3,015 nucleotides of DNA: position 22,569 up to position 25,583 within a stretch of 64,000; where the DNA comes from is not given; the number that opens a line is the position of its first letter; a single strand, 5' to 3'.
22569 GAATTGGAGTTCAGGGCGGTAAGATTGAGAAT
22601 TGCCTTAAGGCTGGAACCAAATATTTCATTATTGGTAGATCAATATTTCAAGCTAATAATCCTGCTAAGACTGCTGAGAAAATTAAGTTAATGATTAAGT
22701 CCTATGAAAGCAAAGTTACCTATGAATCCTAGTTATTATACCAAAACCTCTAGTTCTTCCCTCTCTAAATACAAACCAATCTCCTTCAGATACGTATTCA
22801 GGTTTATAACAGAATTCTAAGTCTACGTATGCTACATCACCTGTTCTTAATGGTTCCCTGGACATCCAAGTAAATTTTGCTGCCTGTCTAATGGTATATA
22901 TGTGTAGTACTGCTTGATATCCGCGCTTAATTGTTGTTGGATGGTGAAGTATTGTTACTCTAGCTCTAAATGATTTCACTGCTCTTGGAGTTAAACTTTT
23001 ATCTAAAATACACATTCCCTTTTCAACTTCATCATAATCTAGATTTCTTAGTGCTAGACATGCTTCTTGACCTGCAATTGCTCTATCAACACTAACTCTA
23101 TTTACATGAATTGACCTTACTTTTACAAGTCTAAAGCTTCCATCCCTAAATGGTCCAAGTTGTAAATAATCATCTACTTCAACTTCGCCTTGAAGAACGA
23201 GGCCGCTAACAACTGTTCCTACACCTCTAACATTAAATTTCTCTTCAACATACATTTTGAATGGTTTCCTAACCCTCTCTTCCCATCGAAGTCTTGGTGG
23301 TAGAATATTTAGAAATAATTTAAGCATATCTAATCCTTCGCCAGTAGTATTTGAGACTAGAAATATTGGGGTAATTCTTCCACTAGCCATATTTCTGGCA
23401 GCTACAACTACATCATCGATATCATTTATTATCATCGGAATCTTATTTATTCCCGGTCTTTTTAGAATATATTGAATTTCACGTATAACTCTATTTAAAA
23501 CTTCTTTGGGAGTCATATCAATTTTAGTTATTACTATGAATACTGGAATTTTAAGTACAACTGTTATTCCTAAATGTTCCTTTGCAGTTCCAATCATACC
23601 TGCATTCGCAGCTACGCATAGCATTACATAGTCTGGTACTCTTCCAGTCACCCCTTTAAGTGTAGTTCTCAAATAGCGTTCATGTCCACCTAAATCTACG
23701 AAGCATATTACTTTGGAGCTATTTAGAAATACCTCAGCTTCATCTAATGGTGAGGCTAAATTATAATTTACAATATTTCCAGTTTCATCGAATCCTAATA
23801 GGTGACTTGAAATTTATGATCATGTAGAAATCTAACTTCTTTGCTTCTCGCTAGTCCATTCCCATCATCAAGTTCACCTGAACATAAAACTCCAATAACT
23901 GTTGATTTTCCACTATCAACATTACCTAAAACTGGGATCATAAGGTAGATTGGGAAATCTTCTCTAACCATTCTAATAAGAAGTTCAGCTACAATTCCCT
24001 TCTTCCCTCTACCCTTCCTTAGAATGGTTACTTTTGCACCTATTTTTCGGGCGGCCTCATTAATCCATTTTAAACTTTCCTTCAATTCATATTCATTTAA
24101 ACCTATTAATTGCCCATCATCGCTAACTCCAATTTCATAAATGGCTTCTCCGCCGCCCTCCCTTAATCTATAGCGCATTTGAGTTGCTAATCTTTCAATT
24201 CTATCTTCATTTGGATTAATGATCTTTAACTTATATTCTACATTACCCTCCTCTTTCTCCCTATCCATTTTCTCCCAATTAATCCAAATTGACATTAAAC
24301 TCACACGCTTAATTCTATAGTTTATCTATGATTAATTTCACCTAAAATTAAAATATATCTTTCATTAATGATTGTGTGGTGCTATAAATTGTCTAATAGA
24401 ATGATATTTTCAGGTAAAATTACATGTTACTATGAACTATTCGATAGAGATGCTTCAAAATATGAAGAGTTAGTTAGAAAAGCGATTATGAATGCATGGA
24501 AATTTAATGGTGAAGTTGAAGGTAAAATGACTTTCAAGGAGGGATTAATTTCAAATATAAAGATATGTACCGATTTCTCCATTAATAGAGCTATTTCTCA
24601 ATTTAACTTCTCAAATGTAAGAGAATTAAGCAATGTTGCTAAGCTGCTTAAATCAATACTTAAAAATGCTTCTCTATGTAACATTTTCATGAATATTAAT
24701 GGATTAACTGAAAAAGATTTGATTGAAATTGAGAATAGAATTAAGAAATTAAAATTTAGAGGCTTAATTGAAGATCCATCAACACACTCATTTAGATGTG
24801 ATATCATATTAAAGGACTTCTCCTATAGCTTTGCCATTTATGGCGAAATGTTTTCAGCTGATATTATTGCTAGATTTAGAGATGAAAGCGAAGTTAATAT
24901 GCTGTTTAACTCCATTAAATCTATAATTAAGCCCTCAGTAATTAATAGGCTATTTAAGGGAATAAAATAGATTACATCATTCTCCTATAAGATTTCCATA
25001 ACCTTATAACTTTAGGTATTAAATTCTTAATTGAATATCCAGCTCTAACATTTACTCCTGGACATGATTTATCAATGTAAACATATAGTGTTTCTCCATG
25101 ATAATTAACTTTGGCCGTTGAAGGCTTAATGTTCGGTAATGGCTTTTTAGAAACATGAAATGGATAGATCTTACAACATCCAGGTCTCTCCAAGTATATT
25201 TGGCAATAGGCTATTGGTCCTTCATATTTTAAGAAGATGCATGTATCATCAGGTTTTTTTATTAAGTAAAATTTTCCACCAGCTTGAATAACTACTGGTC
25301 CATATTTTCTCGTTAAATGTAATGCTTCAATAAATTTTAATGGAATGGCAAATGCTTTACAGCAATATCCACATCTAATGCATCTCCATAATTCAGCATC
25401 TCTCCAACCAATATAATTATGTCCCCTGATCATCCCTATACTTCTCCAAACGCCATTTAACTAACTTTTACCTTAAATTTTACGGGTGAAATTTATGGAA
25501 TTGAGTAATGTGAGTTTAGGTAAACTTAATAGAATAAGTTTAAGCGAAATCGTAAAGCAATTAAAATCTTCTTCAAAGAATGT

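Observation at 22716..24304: GTPBP1-like translational GTPase split by a single frameshift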

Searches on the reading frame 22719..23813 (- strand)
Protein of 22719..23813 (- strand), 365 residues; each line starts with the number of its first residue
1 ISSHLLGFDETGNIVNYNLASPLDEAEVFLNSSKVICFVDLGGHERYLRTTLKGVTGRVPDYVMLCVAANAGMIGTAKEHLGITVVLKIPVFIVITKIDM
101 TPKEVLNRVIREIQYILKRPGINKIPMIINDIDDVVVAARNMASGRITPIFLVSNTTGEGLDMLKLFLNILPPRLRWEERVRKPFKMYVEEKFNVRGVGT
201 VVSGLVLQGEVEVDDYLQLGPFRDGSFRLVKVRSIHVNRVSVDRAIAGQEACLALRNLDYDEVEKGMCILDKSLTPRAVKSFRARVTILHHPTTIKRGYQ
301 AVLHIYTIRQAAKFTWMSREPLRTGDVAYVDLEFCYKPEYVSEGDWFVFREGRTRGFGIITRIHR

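Call 5: search_protein_families(library=pfam, proteins=[window:22719-23813:-], max_evalue=0.01)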
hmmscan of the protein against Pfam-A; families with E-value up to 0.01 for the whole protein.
window:22719-23813:- (365 aa): 4 families
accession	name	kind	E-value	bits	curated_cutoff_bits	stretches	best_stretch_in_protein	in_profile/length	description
PF00009.33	GTP_EFTU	-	1.8e-13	50.9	26.5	1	31-172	66-187/188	Elongation factor Tu GTP binding domain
PF03144.31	GTP_EFTU_D2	-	2.5e-11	44.3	30.3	1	199-269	1-72/73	Elongation factor Tu domain 2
PF03143.23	GTP_EFTU_D3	-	5.6e-07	30.3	27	1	277-363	3-105/106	Elongation factor Tu C-terminal domain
PF22594.2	GTP-eEF1A_C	-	0.00011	23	27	1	281-315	1-35/101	GTP-eEF1A C-terminal domain-like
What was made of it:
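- On GTPBP1-family translational GTPase: Pfam GTP_EFTU, GTP_EFTU_D2 and GTP_EFTU_D3 are all above their cut-offs (call 5).
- Checked: It reads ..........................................., then ITKIDM and domains II and III (Pfam GTP_EFTU, D2, D3; call 5).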

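Call 6: search_protein_families(library=ncbifam, proteins=[window:22719-23813:-], max_evalue=0.01)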
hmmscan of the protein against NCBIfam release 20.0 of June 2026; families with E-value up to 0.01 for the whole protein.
window:22719-23813:- (365 aa): 13 families
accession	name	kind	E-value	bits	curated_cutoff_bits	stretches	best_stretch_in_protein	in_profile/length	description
TIGR00475.1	selB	equivalog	9.4e-43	146.8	242.25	1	32-290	49-279/581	selenocysteine-specific translation elongation factor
NF008969.0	PRK12317.1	subfamily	3.2e-27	95.2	502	1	32-329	83-368/426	elongation factor 1-alpha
NF000766.0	PRK00049.1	subfamily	1.8e-21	76.4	449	1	36-364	77-395/396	elongation factor Tu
NF009373.0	PRK12736.1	subfamily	5.1e-21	74.9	452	1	36-364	77-393/394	elongation factor Tu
NF009372.0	PRK12735.1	subfamily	7.7e-21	74.4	479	1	36-363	77-394/396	elongation factor Tu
TIGR00483.1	EF-1_alpha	equivalog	2e-20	72.7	540.1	1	35-327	86-367/427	translation elongation factor EF-1 subunit alpha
TIGR00485.1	EF-Tu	equivalog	5.2e-20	71.5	522.4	1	35-363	76-392/394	elongation factor Tu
TIGR03680.1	eif2g_arch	equivalog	1.2e-08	34.6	514.5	1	31-128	78-175/407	translation initiation factor IF-2 subunit gamma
NF003077.0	PRK04000.1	equivalog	9.4e-08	31.6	315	1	30-127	81-178/412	translation initiation factor IF-2 subunit gamma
TIGR00487.1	IF-2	equivalog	3.7e-06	26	424.4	1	29-113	130-211/587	translation initiation factor IF-2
NF003078.0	PRK04004.1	equivalog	1.4e-05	23.9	468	1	36-238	78-289/598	translation initiation factor IF-2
TIGR00491.2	aIF-2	equivalog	0.00031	19.3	554.75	1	37-102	72-135/591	translation initiation factor IF-2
NF009381.0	PRK12740.1-5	subfamily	0.00039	19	583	1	34-119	74-156/692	elongation factor G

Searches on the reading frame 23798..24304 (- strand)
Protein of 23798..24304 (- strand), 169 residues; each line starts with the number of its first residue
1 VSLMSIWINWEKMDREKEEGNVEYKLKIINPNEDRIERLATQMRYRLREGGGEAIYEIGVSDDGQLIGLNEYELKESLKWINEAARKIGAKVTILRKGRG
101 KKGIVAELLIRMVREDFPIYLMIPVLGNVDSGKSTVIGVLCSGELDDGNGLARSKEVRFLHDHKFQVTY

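Call 5: search_protein_families(library=pfam, proteins=[window:23798-24304:-], max_evalue=0.01)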
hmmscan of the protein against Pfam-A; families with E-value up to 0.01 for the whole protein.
window:23798-24304:- (169 aa): 0 families

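Call 6: search_protein_families(library=ncbifam, proteins=[window:23798-24304:-], max_evalue=0.01)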
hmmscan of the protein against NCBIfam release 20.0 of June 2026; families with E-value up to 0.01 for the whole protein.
window:23798-24304:- (169 aa): 1 family
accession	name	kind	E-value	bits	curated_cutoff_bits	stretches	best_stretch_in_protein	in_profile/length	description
NF003116.0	PRK04036.1-1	equivalog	0.0021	16.8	425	1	28-110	152-235/530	DNA-directed DNA polymerase II small subunit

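Call 23: find_encoding_contigs(protein=P0126, flank=10000, max_places=6)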
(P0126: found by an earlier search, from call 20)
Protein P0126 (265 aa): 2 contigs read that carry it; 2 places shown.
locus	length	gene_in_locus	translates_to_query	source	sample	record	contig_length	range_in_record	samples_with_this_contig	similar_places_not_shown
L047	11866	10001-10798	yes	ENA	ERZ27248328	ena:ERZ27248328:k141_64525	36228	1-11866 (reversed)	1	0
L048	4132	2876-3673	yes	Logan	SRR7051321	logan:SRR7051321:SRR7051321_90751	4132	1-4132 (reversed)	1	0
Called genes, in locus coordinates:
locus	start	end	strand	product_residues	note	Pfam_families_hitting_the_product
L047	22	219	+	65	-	-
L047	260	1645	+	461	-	PF02878:PGM_PMM_I, PF02879:PGM_PMM_II, PF02880:PGM_PMM_III, PF00408:PGM_PMM_IV (weak)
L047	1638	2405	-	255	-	PF01996:F420_ligase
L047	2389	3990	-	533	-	-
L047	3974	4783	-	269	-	PF14801:TrmI-like_N, PF08704:GCD14, PF01135:PCMT, PF13847:Methyltransf_31, PF08241:Methyltransf_11 (weak), PF13649:Methyltransf_25 (weak)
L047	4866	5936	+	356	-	PF04055:Radical_SAM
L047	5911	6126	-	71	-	-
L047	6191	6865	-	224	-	PF03483:B3_4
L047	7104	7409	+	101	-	-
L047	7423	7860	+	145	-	-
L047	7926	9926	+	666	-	PF09826:Beta_propel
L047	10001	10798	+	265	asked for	PF00215:OMPdecase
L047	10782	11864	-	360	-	?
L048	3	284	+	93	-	?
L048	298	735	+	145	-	-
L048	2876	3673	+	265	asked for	PF00215:OMPdecase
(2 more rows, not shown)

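Call 24: find_encoding_contigs(protein=P0122, flank=5000, max_places=6)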
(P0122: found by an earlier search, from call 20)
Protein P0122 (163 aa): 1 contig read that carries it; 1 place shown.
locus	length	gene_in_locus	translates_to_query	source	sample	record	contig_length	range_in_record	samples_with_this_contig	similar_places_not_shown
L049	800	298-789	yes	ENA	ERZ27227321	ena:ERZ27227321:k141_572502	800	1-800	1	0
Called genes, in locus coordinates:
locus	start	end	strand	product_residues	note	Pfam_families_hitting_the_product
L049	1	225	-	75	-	?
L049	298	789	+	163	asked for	-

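Call 26: find_encoding_contigs(protein=P0123, flank=10000, max_places=6)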
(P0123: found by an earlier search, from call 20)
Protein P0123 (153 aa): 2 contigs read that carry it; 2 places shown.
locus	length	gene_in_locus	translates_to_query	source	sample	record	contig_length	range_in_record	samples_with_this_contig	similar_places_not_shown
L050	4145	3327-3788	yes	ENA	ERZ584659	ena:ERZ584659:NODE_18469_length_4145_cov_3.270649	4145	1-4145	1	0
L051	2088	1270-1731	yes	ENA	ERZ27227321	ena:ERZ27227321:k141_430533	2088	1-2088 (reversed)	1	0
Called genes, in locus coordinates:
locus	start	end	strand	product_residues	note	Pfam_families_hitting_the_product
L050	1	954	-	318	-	?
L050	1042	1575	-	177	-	-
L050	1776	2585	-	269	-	PF01610:DDE_Tnp_ISL3 (faint), PF10551:MULE (faint), PF00872:Transposase_mut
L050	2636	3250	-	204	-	PF02391:MoaE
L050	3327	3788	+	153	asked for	PF03692:CxxCxxCC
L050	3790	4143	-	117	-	?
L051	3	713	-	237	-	?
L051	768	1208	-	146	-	PF02391:MoaE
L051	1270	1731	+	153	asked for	PF03692:CxxCxxCC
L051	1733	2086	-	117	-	?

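Call 27: find_encoding_contigs(protein=P0124, flank=10000, max_places=6)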
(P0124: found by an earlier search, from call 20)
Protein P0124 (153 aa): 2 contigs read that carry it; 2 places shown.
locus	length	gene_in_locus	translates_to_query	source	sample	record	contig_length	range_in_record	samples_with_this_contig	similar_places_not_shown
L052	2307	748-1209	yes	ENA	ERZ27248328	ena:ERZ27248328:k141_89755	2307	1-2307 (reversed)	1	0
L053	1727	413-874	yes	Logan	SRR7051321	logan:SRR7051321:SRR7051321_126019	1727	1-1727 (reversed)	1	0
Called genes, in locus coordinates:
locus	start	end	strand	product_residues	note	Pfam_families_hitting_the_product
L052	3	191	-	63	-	?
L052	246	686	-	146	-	PF02391:MoaE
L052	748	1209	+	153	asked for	PF03692:CxxCxxCC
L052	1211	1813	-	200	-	-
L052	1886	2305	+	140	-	?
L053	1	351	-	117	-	?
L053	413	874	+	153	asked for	PF03692:CxxCxxCC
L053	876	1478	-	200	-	-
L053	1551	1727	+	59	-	?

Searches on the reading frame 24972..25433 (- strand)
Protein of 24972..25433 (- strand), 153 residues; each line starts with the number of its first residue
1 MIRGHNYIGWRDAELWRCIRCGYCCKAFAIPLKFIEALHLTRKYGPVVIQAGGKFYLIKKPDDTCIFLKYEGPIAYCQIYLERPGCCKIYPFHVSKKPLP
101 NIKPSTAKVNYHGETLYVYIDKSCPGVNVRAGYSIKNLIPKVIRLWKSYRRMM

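Call 20: list_cluster_members(proteins=[P0014, window:23798-24304:-, window:23798-24295:-, window:23798-24268:-, window:24972-25433:-, window:21935-22732:+])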
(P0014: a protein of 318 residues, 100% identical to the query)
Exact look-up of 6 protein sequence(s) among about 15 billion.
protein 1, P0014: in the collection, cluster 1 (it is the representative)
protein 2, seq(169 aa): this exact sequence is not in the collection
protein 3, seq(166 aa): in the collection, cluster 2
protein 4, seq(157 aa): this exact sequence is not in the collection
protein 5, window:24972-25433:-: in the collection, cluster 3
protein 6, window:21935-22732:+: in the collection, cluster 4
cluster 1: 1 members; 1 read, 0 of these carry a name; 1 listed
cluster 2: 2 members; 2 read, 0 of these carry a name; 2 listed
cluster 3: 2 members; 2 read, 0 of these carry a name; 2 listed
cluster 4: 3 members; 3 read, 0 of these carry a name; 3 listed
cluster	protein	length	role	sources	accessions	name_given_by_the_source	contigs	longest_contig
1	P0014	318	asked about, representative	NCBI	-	-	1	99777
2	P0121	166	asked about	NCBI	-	-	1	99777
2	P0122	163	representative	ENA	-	-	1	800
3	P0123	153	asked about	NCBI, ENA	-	-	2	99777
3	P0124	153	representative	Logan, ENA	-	-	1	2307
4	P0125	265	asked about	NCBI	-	-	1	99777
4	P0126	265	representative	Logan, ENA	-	-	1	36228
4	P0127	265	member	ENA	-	-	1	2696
